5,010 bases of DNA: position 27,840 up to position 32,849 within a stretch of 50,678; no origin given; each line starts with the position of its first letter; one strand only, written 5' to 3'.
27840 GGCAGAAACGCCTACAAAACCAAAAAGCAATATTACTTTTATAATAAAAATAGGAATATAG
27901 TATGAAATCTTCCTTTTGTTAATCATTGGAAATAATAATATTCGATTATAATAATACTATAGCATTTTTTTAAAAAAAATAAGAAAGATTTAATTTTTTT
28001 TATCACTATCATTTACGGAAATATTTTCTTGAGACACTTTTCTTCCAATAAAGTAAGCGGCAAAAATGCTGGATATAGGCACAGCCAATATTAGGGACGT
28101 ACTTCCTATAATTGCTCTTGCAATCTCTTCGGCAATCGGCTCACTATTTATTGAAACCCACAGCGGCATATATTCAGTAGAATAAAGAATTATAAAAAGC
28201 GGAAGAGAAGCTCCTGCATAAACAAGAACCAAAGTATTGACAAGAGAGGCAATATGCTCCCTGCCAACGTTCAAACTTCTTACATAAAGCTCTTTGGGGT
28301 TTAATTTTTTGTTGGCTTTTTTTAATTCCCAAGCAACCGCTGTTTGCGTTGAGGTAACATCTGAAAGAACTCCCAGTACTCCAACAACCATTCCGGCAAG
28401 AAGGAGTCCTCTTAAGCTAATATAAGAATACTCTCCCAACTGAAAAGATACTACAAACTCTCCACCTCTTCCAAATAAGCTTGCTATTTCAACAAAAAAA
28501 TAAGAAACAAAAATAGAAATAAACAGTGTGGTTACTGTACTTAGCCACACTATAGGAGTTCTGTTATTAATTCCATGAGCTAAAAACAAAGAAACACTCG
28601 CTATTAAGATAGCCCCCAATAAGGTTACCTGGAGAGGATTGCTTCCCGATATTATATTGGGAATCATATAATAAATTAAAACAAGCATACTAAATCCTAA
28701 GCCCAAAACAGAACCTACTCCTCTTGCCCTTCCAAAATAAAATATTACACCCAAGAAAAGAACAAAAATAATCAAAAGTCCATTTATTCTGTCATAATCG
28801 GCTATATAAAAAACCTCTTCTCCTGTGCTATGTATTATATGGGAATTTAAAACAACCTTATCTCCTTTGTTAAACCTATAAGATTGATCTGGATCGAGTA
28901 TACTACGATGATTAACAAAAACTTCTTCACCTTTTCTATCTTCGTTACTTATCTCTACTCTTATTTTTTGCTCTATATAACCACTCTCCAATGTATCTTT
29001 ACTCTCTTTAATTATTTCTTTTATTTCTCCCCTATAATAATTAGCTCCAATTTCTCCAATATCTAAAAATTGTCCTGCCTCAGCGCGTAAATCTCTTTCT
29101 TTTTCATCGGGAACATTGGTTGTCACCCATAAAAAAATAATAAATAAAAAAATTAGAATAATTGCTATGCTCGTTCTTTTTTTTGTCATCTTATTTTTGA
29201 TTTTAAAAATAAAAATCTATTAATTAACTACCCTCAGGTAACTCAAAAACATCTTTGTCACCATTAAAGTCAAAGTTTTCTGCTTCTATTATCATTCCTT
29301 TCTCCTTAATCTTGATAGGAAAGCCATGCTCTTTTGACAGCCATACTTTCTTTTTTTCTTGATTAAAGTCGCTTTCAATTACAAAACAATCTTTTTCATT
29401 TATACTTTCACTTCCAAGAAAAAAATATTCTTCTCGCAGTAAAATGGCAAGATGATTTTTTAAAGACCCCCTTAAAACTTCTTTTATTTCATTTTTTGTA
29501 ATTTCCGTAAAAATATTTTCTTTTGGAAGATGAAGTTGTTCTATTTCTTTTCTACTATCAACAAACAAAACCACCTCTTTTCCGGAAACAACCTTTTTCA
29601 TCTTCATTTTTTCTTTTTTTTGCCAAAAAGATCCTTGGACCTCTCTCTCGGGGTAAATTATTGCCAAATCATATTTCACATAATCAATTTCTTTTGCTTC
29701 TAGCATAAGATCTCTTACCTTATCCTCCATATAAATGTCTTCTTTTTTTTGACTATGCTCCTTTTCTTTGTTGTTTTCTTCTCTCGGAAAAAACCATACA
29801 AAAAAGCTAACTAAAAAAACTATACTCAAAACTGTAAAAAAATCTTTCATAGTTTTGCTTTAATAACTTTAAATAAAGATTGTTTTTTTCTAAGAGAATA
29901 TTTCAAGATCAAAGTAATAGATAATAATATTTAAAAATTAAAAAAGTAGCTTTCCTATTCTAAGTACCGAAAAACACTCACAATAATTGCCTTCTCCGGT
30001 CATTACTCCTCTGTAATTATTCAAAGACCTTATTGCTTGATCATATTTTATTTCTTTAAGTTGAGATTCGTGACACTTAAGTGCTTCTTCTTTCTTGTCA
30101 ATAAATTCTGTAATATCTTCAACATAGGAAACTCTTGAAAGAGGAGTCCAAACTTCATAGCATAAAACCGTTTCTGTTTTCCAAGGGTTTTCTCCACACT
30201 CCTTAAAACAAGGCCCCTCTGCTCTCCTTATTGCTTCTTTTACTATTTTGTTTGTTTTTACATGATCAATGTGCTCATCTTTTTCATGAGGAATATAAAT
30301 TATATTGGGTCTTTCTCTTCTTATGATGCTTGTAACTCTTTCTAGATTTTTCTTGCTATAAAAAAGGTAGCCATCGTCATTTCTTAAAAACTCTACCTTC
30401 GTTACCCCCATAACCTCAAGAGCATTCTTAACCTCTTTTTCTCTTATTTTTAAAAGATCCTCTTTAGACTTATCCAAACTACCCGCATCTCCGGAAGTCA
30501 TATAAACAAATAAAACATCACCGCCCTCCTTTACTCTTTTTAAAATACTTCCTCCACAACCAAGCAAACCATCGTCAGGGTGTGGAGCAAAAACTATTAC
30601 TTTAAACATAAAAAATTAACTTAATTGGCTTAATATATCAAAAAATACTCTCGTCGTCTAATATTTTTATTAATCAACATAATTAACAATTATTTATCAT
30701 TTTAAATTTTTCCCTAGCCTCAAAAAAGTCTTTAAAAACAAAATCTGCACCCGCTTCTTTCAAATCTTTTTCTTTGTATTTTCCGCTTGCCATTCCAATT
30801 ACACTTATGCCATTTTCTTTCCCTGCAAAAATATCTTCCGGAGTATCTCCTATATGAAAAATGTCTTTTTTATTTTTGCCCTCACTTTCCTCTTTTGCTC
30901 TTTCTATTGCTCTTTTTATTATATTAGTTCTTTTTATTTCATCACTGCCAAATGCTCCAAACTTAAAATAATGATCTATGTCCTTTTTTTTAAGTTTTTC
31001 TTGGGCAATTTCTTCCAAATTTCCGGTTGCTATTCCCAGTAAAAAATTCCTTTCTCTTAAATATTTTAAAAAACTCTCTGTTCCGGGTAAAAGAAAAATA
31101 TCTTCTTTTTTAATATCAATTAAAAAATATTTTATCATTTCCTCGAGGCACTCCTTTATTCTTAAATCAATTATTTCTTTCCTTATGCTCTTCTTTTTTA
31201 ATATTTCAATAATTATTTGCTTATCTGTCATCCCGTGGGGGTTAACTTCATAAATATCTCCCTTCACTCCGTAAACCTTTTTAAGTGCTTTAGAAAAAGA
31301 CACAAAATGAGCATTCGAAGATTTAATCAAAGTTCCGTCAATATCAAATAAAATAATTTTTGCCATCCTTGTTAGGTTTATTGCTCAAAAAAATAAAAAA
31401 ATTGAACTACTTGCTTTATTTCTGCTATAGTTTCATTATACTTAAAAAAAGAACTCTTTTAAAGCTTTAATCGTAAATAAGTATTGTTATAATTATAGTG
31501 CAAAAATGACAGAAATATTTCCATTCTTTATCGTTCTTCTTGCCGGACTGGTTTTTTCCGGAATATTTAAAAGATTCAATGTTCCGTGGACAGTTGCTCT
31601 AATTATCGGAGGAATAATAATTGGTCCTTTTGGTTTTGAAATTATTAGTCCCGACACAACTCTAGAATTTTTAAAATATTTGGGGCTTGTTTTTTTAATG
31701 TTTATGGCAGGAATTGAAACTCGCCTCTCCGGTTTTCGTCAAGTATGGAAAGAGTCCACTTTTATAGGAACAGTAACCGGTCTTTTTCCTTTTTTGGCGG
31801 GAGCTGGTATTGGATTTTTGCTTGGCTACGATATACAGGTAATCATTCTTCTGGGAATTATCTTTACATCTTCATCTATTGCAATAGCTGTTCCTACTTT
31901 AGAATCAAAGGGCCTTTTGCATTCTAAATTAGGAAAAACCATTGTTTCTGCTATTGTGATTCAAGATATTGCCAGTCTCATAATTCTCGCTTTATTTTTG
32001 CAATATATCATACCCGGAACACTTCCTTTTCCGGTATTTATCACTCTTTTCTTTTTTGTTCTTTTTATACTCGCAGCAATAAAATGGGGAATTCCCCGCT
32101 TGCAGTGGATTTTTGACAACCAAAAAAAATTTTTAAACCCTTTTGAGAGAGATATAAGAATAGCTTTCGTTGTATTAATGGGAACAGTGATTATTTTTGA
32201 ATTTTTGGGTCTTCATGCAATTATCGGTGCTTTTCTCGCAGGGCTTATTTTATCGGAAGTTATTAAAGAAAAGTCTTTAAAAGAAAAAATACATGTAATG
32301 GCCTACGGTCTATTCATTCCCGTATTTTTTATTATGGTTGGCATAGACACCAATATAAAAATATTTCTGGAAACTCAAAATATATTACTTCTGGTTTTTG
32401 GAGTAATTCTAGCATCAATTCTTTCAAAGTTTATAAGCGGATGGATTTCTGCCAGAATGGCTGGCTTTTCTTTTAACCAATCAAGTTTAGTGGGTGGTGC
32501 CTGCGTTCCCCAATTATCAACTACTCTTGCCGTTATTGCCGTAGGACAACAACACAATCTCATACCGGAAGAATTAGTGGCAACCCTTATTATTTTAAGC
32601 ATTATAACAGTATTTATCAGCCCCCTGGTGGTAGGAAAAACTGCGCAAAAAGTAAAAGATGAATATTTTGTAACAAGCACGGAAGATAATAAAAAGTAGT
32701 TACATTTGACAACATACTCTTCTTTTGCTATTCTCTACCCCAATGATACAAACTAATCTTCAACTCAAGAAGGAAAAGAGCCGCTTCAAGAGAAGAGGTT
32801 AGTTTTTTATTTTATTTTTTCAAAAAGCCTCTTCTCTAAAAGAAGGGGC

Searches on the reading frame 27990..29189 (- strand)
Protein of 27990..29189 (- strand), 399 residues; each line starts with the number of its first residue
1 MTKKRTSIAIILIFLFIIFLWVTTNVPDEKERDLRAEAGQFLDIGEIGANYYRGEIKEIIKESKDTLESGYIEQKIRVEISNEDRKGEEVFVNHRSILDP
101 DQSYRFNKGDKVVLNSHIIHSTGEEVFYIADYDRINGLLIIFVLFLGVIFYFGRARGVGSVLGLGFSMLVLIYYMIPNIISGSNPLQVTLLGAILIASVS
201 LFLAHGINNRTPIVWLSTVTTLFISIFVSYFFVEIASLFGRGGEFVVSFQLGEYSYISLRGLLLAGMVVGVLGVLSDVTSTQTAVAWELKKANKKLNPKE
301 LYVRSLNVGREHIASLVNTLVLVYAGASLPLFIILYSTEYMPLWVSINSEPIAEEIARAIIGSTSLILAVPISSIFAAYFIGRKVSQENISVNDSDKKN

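Call 3: search_protein_families(library=pfam, proteins=[window:27990-29189:-], max_evalue=1)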
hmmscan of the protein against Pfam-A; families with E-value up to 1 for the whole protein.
window:27990-29189:- (399 aa): 2 families
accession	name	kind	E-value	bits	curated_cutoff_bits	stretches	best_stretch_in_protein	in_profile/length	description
PF07907.16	YibE_F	-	3.4e-59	200.7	27.2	1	138-378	1-240/241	YibE/F-like protein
PF13567.11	DUF4131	-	0.57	10.3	31.6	1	3-70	27-85/165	Domain of unknown function (DUF4131)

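Call 4: search_protein_families(library=ncbifam, proteins=[window:27990-29189:-], max_evalue=1)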
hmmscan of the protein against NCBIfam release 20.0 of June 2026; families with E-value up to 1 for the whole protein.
window:27990-29189:- (399 aa): 2 families
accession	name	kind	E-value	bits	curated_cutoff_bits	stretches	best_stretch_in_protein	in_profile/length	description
NF003035.0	PRK03922.1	subfamily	0.068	13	125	1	274-364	13-98/128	hypothetical protein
NF045774.1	cytochro_C551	exception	0.097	12.6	118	1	40-75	62-97/110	cytochrome c551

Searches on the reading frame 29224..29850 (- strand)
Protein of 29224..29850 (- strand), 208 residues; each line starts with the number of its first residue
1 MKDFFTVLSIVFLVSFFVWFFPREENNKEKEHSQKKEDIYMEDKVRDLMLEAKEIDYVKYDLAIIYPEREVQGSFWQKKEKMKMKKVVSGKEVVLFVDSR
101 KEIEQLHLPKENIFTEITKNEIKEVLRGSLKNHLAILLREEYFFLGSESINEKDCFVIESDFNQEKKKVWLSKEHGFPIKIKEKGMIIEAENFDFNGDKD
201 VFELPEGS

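Call 3: search_protein_families(library=pfam, proteins=[window:29224-29850:-], max_evalue=1)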
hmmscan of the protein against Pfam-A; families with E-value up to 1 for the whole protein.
window:29224-29850:- (208 aa): 5 families
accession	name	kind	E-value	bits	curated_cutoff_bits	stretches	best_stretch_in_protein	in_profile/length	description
PF04788.19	DUF620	-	0.015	15.1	22.5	1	68-166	28-127/243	Protein of unknown function (DUF620)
PF17131.11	LolA_like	-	0.022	14.9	30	1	141-182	72-119/184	Outer membrane lipoprotein-sorting protein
PF03137.26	OATP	-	0.022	13.5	25.8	1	4-39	220-255/545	Organic Anion Transporter Polypeptide (OATP) family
PF13856.12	Gifsy-2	-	0.058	13.9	24.1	0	148-175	24-51/99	ATP-binding sugar transporter from pro-phage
PF02699.20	YajC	-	0.097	13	28.2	1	7-45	3-41/78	Preprotein translocase subunit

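Call 4: search_protein_families(library=ncbifam, proteins=[window:29224-29850:-], max_evalue=1)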
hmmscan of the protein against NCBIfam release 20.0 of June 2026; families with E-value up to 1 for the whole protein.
window:29224-29850:- (208 aa): 3 families
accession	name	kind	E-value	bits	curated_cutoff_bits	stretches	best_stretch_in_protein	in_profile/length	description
TIGR02148.1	Fibro_Slime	domain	0.031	14.7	45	0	173-202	2-31/90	fibro-slime domain-containing protein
NF000475.1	tet_ABC_46_B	exception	0.095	11.2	1250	1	116-151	397-432/578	tetracycline efflux ABC transporter Tet(46) subunit B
NF000539.0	plantaricin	subfamily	0.26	11.8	29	1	100-129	7-36/69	plantaricin C family lantibiotic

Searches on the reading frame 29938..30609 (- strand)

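Call 10: search_protein_families(library=pfam, proteins=[window:29938-30609:-], max_evalue=0.001)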
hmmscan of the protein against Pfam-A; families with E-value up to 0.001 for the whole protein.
window:29938-30609:- (223 aa): 1 family
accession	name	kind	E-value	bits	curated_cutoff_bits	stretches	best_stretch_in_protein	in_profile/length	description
PF02585.22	PIG-L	-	5.8e-33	114.6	28.2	1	5-127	1-129/129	GlcNAc-PI de-N-acetylase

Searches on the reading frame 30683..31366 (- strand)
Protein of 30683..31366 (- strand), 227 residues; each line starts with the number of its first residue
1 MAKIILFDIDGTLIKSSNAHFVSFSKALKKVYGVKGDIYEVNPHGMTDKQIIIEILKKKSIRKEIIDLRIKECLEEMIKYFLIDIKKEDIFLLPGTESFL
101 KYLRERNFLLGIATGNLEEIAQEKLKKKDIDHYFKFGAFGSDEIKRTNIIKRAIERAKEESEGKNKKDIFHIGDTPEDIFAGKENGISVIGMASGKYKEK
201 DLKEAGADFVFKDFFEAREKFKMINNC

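Call 10: search_protein_families(library=pfam, proteins=[window:30683-31366:-], max_evalue=0.001)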
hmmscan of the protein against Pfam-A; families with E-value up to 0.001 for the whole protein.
window:30683-31366:- (227 aa): 5 families
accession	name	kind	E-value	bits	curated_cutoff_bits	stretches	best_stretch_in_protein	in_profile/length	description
PF13419.12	HAD_2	-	9.5e-23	81.7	23.8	1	5-191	1-177/178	Haloacid dehalogenase-like hydrolase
PF00702.32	Hydrolase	-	6.2e-20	72.8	26.4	1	3-186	2-191/191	haloacid dehalogenase-like hydrolase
PF12710.13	HAD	-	2.7e-11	44.7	27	1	5-179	1-185/189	haloacid dehalogenase-like hydrolase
PF13242.12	Hydrolase_like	-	2.8e-08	34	22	1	150-216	10-74/75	HAD-hyrolase-like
PF03031.24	NIF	-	7e-05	23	21.8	0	90-202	37-143/160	NLI interacting factor-like phosphatase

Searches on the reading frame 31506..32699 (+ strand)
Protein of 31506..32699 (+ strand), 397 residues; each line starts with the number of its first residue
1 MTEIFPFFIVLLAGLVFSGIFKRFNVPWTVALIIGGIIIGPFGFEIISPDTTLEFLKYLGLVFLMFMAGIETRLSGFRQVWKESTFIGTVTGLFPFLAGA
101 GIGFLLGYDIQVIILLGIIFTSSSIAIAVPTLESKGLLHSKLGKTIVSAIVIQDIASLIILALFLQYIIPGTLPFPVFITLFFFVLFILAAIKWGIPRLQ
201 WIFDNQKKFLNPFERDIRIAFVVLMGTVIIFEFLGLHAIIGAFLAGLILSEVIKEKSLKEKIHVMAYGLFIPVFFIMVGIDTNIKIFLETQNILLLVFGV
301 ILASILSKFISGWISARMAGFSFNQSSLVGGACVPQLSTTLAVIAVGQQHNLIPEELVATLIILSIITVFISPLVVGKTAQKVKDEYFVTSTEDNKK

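Call 70: search_protein_families(library=pfam, proteins=[window:31506-32699:+], max_evalue=0.01)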
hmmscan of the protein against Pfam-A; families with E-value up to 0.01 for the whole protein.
window:31506-32699:+ (397 aa): 1 family
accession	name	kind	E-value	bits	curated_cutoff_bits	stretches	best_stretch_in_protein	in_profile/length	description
PF00999.27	Na_H_Exchanger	-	1.5e-66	225.2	26.2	1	10-376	4-369/375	Sodium/hydrogen exchanger, transmembrane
